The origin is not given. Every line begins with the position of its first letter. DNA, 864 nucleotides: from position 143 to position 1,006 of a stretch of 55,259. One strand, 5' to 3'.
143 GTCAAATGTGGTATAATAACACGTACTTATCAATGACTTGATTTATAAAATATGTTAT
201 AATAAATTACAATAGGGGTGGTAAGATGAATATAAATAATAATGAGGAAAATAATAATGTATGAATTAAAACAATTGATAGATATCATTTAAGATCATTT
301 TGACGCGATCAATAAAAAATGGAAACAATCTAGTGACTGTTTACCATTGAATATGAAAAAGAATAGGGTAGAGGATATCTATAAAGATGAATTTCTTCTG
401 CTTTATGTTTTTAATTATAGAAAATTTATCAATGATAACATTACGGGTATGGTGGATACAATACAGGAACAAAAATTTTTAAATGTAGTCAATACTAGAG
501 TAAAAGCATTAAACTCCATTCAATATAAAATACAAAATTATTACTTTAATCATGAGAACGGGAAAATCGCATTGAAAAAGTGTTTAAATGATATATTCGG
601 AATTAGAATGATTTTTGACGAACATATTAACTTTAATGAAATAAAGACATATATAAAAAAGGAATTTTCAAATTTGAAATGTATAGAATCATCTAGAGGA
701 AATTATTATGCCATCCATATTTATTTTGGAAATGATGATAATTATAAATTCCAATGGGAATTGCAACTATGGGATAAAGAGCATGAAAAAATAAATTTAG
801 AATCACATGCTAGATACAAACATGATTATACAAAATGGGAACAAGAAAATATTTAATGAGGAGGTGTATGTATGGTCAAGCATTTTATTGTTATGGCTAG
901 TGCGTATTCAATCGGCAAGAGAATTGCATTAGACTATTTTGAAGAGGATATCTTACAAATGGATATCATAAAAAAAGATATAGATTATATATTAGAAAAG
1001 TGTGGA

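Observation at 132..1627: toxSAS-like RelA/SpoT toxin paired with a Panacea (DUF4065) antitoxin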

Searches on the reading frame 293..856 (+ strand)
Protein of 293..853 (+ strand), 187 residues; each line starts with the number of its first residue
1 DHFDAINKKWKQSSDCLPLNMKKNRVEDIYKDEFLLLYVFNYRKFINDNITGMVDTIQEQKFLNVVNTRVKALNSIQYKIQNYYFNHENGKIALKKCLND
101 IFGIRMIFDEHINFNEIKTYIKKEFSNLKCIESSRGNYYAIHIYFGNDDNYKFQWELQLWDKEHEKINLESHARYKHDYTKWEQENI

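Call 4: search_protein_families(library=ncbifam, proteins=[window:347-856:+], max_evalue=1)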
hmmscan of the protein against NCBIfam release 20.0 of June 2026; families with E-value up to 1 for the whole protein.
window:347-856:+ (169 aa): 0 families

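Call 5: search_protein_families(library=pfam, proteins=[window:347-856:+], max_evalue=1)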
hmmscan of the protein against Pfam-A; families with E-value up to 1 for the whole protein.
window:347-856:+ (169 aa): 5 families
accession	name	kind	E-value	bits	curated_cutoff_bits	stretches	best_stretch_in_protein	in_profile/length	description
PF04607.23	RelA_SpoT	-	7.2e-07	29.9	27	1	50-160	1-111/113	Region found in RelA / SpoT proteins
PF00616.24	RasGAP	-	0.031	14.6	28.3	1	48-129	16-84/207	GTPase-activator protein for Ras-like GTPase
PF11517.13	Nab2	-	0.032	15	25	1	6-59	23-79/101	Nuclear abundant poly(A) RNA-bind protein 2 (Nab2)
PF21385.2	ACCA_BT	-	0.079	13.2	27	1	50-93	10-53/120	Acetyl-CoA carboxylase, BT domain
PF10436.14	BCDHK_Adom3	-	0.11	12.8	24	1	6-100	55-146/160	Mitochondrial branched-chain alpha-ketoacid dehydrogenase kinase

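Call 6: search_protein_families(library=padloc, proteins=[window:347-856:+], max_evalue=1)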
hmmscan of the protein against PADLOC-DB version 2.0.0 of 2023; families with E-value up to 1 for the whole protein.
window:347-856:+ (169 aa): 1 family
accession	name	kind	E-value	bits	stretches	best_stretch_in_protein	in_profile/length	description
PDLC04999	PDC-S33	-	2.2e-05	22.1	1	36-112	56-125/349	-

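Call 7: search_protein_families(library=phrogs, proteins=[window:347-856:+], max_evalue=1)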
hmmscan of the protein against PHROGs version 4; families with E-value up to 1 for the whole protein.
window:347-856:+ (169 aa): 4 families
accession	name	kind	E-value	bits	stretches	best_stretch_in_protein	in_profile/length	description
phrog_4012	-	unknown function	8.9e-28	98.9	1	1-165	37-206/211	-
phrog_21781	-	unknown function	0.031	15.5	1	52-95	5-48/92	-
phrog_28558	-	unknown function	0.037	15.8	1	9-74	30-94/100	-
phrog_12324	-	DNA, RNA and nucleotide metabolism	0.12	12.9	1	40-88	86-135/269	intron-like DNA endonuclease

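Call 11: find_homologous_proteins(query=window:293-853:+)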
Query window:293-853:+ (187 aa): 146 proteins with E <= 0.001 among 158 candidates; the best 120 are listed.
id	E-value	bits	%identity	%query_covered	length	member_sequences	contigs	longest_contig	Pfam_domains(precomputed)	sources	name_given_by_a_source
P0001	2.1e-116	405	97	100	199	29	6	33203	PF04607.24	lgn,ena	-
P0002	2.6e-94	333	81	99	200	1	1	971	PF04607.24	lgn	-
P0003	6.2e-92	325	80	99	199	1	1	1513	PF04607.24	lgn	-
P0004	1.4e-87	311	75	99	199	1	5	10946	-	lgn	-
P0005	1.9e-87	310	76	98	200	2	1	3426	PF04607.24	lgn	-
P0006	2.5e-87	310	76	98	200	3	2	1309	PF04607.24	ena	-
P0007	7.4e-87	308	76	99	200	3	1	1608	PF04607.24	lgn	-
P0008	1.6e-86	307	77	98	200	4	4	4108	PF04607.24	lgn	-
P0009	1.7e-85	304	84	89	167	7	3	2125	PF04607.24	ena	-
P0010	4.6e-85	302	74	98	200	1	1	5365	-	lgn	-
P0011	1.6e-84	301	73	98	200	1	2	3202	PF04607.24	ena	-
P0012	2.4e-84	300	73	98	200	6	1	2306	-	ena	-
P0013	3.5e-84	300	75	98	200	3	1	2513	-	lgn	-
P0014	2.1e-83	297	72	99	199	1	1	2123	PF04607.24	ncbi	-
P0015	1.3e-82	294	73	98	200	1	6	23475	PF04607.24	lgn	-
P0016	3.7e-82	293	70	99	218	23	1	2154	PF04607.24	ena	-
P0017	4.1e-82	293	70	99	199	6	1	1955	PF04607.24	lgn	-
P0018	5.9e-82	292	77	94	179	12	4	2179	PF04607.24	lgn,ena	-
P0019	2.3e-81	290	72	99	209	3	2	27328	PF04607.24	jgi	jgi:hypothetical protein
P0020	5.8e-81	289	72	99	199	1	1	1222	PF04607.24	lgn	-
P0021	7.2e-81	289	69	99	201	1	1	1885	PF04607.24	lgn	-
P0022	1.9e-80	287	72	99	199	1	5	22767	PF04607.24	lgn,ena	-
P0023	4.7e-80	286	69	98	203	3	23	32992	PF04607.24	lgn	-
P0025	5.1e-75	270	65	99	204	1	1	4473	PF04607.24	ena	-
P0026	8.5e-75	269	68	99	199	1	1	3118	PF04607.24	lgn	-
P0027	9.1e-75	269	67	100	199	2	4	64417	PF04607.24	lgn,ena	-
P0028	1.9e-74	268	66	97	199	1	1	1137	PF04607.24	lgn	-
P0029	2.3e-74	268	67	99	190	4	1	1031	PF04607.24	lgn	-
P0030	2.7e-74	267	67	99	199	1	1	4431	PF04607.24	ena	-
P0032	1.2e-73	265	66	97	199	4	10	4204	PF04607.24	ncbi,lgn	-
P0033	4.3e-73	263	66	98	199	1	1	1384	PF04607.24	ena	-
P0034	1.0e-72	262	66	99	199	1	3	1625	PF04607.24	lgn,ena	-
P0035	3.7e-72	260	64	97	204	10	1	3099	PF04607.24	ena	-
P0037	5.6e-72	260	63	98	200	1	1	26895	PF04607.24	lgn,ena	-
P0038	8.7e-72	259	63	99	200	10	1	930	PF04607.24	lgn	-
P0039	3.7e-69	251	65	99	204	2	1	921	PF04607.24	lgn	-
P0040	4.0e-69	250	62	99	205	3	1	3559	PF04607.24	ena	-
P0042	9.2e-69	249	62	99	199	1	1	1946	PF04607.24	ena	-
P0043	9.9e-69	249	62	99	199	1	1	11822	PF04607.24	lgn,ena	-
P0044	2.3e-66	241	60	99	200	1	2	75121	PF04607.24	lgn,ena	-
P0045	1.9e-65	238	59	99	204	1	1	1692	PF04607.24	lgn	-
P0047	3.4e-64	234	58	98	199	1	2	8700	PF04607.24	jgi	-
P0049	5.7e-63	230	60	96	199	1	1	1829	PF04607.24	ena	-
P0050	1.2e-62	229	60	98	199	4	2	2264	PF04607.24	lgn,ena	-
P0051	1.4e-62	229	61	97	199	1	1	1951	PF04607.24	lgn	-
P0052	2.0e-62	229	60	97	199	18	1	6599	PF04607.24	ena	-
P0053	2.1e-62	228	59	97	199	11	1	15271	PF04607.24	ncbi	-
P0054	9.4e-62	226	58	98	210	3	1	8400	PF04607.24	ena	-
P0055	2.1e-61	225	57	98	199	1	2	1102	PF04607.24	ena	-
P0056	2.2e-61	225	59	98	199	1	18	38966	PF04607.24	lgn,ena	-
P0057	2.4e-61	225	66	81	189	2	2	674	PF04607.24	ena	-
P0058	3.4e-61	225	55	98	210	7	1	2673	PF04607.24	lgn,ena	-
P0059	4.3e-61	224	57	98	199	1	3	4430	PF04607.24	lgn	-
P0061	5.8e-61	224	56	100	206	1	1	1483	PF04607.24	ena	-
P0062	9.2e-61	223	57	98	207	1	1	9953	PF04607.24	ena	-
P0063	1.7e-60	222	56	98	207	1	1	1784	PF04607.24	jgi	-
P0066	1.6e-59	219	56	100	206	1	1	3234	PF04607.24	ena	-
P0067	4.4e-59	218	56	99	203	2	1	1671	PF04607.24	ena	-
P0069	2.5e-58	215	56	98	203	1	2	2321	PF04607.24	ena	-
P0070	1.5e-57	213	55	98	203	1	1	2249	PF04607.24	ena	-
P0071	1.6e-57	213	55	98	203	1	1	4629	PF04607.24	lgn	-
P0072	2.6e-57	212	56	98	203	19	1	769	PF04607.24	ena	-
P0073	3.0e-57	212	56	97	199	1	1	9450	PF04607.24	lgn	-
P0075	5.2e-57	211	55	97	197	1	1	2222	PF04607.24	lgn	-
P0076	5.6e-57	211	59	89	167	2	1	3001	PF04607.24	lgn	-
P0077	7.2e-57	210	55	98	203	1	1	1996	PF04607.24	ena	-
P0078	2.1e-56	209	68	80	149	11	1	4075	PF04607.24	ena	-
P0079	2.4e-56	209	55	98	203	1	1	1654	PF04607.24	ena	-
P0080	3.5e-56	208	52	99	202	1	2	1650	PF04607.24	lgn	-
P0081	5.4e-56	208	59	88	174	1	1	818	PF04607.24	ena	-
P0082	6.1e-56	207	54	98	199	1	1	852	PF04607.24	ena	-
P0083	8.1e-56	207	53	99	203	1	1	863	PF04607.24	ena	-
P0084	1.4e-55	206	52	99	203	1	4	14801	PF04607.24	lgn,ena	-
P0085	1.9e-55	206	67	80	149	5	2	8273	PF04607.24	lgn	-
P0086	1.3e-54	203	52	99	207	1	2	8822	PF04607.24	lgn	-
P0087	1.5e-53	200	54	98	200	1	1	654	PF04607.24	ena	-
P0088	1.9e-52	196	53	97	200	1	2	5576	PF04607.24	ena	-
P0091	1.7e-49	186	51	97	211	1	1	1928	PF04607.24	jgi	-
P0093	6.2e-49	185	52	96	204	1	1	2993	PF04607.24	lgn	-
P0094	1.4e-48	183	59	79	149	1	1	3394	PF04607.24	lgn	-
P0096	5.8e-48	181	50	98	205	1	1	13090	PF04607.24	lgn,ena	-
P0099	1.9e-47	180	50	96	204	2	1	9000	PF04607.24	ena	-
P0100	6.1e-47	178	48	99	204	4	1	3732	PF04607.24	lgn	-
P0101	2.1e-46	176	48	98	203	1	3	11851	PF04607.24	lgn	-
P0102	5.6e-45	172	59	71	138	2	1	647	PF04607.24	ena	-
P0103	1.2e-44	171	49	99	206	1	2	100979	PF04607.24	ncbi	-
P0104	1.5e-44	170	49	96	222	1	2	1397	PF04607.24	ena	-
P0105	1.7e-44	170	48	98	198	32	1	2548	PF04607.24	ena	-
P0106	1.9e-44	170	47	99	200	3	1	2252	PF04607.24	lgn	-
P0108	2.7e-44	169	47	98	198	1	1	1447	PF04607.24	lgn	-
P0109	5.0e-44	169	47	98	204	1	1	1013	PF04607.24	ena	-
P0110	5.1e-44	169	50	96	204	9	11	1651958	PF04607.24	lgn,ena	-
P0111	5.9e-44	168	48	97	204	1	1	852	PF04607.24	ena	-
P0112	6.7e-44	168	60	72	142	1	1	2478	PF04607.24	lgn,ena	-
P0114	1.5e-43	167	45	98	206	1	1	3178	PF04607.24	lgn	-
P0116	7.6e-43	165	62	67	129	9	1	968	PF04607.24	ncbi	-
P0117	1.6e-41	160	46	99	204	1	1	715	PF04607.24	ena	-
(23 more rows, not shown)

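Call 13: find_encoding_contigs(protein=P0001, flank=6000, max_places=8)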
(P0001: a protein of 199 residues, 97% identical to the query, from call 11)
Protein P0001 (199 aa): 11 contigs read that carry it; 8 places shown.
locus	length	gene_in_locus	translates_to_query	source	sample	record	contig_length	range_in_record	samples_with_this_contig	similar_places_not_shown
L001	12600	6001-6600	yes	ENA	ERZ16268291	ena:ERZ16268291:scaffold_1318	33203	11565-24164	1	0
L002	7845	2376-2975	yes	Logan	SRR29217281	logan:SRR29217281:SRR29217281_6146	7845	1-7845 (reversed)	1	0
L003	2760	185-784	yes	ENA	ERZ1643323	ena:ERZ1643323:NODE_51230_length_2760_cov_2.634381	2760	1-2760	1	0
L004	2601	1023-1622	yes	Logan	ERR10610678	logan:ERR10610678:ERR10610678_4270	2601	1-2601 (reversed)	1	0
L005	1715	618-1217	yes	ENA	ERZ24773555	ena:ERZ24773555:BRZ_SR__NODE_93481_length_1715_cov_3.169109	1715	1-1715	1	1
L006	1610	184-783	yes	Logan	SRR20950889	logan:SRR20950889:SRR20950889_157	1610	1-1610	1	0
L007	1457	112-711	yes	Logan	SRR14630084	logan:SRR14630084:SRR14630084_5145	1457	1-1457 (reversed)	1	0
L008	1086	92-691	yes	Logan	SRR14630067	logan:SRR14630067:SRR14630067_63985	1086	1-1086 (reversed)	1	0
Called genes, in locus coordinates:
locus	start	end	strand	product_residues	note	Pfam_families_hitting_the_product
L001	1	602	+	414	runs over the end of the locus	PF08529:NusA_N, PF00575:S1 (weak), PF13184:KH_NusA_1st, PF26594:KH_NusA_2nd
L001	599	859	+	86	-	PF04296:YlxR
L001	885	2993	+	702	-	PF04760:IF2_N (weak), PF00025:Arf (faint), PF04760:IF2_N, PF00009:GTP_EFTU, PF01926:MMR_HSR1, PF22042:EF-G_D2, PF11987:IF-2, PF03144:GTP_EFTU_D2 (weak)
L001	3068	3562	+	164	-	-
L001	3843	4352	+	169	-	-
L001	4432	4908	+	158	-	-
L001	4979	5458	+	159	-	-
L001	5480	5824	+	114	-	PF02033:RBFA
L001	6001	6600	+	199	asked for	PF04607:RelA_SpoT (weak)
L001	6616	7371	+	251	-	PF13274:SocA_Panacea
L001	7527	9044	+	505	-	-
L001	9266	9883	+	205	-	PF00702:Hydrolase, PF13419:HAD_2, PF13242:Hydrolase_like (weak)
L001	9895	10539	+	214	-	PF01791:DeoC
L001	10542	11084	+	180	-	-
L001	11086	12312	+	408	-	PF00579:tRNA-synt_1b, PF22421:SYY_C-terminal, PF01479:S4 (weak)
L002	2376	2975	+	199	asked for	PF04607:RelA_SpoT (weak)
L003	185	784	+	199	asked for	PF04607:RelA_SpoT (weak)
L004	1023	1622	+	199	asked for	PF04607:RelA_SpoT (weak)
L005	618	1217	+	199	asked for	PF04607:RelA_SpoT (weak)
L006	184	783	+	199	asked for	PF04607:RelA_SpoT (weak)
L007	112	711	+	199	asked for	PF04607:RelA_SpoT (weak)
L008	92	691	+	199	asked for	PF04607:RelA_SpoT (weak)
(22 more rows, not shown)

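Call 21: search_dna_similar(query=P0001, collection=phages, mode=protein, max_evalue=0.001)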
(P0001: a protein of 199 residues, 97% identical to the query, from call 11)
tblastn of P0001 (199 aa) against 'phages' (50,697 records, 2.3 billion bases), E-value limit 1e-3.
Records with a match: 28; places in all: 28; records where one place covers at least 80% of the query: 18.
Best place of each record, by identity: <60% 28.
By first word of the organism name: Paenibacillus 12; Streptococcus 10; Geobacillus 2; Bacillus 2; Bacteriophage 2.
By host as written in the record: Paenibacillus larvae 7; Paenibacillus larvae ATCC 9545 5; Geobacillus sp. 6k51 2; Bacillus sp. 6k512 2; Streptococcus marmotae HTS5 2; Paenibacillus larvae 2006 1; Paenibacillus larvae NW6 1; Streptococcus agalactiae ERR126788 1; and 7 more.
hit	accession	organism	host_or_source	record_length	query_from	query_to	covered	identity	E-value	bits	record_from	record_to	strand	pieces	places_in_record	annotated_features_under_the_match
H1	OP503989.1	Paenibacillus phage Callan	Paenibacillus larvae 2006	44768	6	194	95%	35.3%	2e-13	74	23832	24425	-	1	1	hypothetical protein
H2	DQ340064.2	Geobacillus phage GBSV1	Geobacillus sp. 6k51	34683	5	194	95%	30.0%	9e-18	86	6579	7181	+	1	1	hypothetical protein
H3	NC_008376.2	Geobacillus phage GBSV1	Geobacillus sp. 6k51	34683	5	194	95%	30.0%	9e-18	86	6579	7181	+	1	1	hypothetical protein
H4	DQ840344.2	Bacillus phage 1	Bacillus sp. 6k512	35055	5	194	95%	30.0%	9e-18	86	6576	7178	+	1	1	hypothetical protein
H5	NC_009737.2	Bacillus phage 1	Bacillus sp. 6k512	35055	5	194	95%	30.0%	9e-18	86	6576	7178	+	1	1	hypothetical protein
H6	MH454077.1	Paenibacillus phage Bloom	Paenibacillus larvae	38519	32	194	82%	32.0%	3e-13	73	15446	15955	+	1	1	putative GTP pyrophosphokinase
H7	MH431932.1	Paenibacillus phage Arcticfreeze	Paenibacillus larvae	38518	32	194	82%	32.0%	3e-13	73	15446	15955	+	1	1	putative GTP pyrophosphokinase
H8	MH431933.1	Paenibacillus phage DevRi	Paenibacillus larvae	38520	32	194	82%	32.0%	3e-13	73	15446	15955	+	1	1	putative GTP pyrophosphokinase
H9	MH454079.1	Paenibacillus phage Jacopo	Paenibacillus larvae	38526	32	194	82%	32.0%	3e-13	73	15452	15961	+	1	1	putative GTP pyrophosphokinase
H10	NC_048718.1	Paenibacillus phage Jacopo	Paenibacillus larvae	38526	32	194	82%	32.0%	3e-13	73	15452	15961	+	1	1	putative GTP pyrophosphokinase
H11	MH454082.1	Paenibacillus phage Genki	Paenibacillus larvae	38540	32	194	82%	32.0%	3e-13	73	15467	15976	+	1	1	putative GTP pyrophosphokinase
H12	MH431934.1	Paenibacillus phage Gryphonian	Paenibacillus larvae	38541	32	194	82%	32.0%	3e-13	73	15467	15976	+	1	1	putative GTP pyrophosphokinase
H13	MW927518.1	Paenibacillus phage Mock2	Paenibacillus larvae NW6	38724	32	194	82%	32.0%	3e-13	73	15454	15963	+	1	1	nucleotidyltransferase domain protein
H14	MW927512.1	Paenibacillus phage Bert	Paenibacillus larvae ATCC 9545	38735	32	194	82%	32.0%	3e-13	73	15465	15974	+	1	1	hypothetical protein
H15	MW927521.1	Paenibacillus phage Norbert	Paenibacillus larvae ATCC 9545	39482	32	194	82%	32.0%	3e-13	73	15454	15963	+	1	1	hypothetical protein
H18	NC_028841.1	Bacteriophage Lily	Paenibacillus larvae ATCC 9545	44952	32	194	82%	32.0%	3e-13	73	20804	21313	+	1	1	GTP pyrophosphokinase-like protein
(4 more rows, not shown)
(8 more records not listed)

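Call 25: get_annotated_region(hit=H3, flank=3000)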
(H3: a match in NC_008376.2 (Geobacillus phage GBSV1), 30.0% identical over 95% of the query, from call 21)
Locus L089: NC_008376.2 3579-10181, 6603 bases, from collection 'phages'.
description: Geobacillus phage GBSV1, complete genome.
organism: Geobacillus phage GBSV1 (NCBI taxid 365048)
taxonomy: Viruses; Duplodnaviria; Heunggongvirae; Uroviricota; Caudoviricetes; Svunavirus; Svunavirus GBSV1
host: Geobacillus sp. 6k51; source: hot spring; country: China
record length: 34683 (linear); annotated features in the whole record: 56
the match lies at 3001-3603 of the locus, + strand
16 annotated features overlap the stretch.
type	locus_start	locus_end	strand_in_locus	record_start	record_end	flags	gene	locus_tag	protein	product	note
CDS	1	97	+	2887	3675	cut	-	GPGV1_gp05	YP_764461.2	DnaC-like helicase loader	ORF0005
CDS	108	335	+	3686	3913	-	-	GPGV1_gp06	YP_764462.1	hypothetical protein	ORF0006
CDS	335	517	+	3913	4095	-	-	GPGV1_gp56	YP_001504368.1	Similar to Bacillus virus 1 protein YP_001425590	-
CDS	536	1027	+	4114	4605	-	-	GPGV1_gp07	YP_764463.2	nucleoside triphosphate pyrophosphohydrolase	ORF0007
CDS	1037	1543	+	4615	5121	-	-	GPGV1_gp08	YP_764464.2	Holliday junction resolvase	ORF0008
CDS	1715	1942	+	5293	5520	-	-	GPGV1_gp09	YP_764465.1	hypothetical protein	ORF0009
CDS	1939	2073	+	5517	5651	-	-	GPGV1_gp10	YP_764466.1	hypothetical protein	ORF0010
CDS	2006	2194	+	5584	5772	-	-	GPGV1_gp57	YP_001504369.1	hypothetical protein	Similar to Bacillus halodurans C-125 protein NP_244405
CDS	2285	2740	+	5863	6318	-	-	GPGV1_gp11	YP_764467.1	transcriptional activator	ORF0011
CDS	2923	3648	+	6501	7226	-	-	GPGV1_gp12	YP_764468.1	hypothetical protein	ORF0012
CDS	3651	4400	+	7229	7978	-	-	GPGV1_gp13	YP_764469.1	DUF4065 domain-containing protein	ORF0013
CDS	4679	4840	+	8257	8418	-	-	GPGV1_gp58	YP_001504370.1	hypothetical protein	-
CDS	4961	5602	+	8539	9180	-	-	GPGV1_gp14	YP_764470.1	hypothetical protein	ORF0014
CDS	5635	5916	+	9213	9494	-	-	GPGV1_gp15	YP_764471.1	HNH endonuclease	ORF0015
CDS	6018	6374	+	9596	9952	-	-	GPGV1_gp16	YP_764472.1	terminase small subunit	ORF0016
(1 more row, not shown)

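Call 26: get_annotated_region(hit=H10, flank=3000)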
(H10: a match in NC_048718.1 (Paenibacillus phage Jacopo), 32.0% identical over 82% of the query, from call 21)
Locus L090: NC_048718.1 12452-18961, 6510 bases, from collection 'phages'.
description: Paenibacillus phage Jacopo, complete genome.
organism: Paenibacillus phage Jacopo (NCBI taxid 2249767)
taxonomy: Viruses; Duplodnaviria; Heunggongvirae; Uroviricota; Caudoviricetes; Fernvirus; Fernvirus jacopo
host: Paenibacillus larvae; source: infected hive; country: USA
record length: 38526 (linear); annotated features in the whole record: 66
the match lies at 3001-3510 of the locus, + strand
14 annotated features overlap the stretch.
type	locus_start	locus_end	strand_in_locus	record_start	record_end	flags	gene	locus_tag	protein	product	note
CDS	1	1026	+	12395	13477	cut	-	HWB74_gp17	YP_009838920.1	virion structural protein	tail protein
CDS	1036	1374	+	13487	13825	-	-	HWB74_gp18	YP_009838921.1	hypothetical protein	-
CDS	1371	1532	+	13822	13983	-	-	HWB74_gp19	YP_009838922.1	hypothetical protein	-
CDS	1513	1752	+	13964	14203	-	-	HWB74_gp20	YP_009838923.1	involved in bacteriocin production or immunity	putative holin bhlA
CDS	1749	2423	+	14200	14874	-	-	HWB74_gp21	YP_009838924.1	amidase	N-acetylmuramoyl-L-alanine amidase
CDS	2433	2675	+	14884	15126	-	-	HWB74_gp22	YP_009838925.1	holin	putative holin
CDS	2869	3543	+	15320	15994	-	-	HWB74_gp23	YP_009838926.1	putative GTP pyrophosphokinase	-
CDS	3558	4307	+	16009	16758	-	-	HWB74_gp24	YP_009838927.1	DUF4065 domain-containing protein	-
CDS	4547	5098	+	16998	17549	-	-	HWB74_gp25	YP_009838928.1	hypothetical protein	-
CDS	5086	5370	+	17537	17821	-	-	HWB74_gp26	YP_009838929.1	hypothetical protein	-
CDS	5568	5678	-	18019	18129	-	-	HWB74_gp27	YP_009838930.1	hypothetical protein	-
CDS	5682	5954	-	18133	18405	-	-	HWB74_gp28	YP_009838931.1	hypothetical protein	-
CDS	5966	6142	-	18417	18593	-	-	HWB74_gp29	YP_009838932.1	hypothetical protein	-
CDS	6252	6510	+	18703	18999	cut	-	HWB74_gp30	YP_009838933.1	hypothetical protein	-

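Call 51: predict_structure(alignment_id=A3)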
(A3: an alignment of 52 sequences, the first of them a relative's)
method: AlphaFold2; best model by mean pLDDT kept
length: 199 residues; sequences in the alignment: 52
mean_pLDDT: 95.1   pTM: 0.89
mean pLDDT of the five models: 95.1, 94.6, 94.5, 94.2, 94.1
residues with pLDDT >= 90: 178; 70-90: 20; 50-70: 1; < 50: 0
segments of 3 or more residues with pLDDT < 50: none
pLDDT, mean of each block of 10 residues (from residue 1): 97 98 97 97 96 98 95 96 96 94 95 97 96 97 93 96 97 94 87 83
secondary structure, 60 per line:
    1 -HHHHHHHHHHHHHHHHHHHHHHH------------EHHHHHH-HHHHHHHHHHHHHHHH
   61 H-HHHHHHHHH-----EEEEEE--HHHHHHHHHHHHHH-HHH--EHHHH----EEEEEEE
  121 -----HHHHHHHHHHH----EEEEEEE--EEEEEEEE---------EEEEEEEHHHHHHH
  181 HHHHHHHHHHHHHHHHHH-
elements in order: H2-24 H38-43 H45-61 H63-71 E77-82 H85-98 H106-109 E114-120 H126-136 E141-147 E150-157 E167-173 H174-198
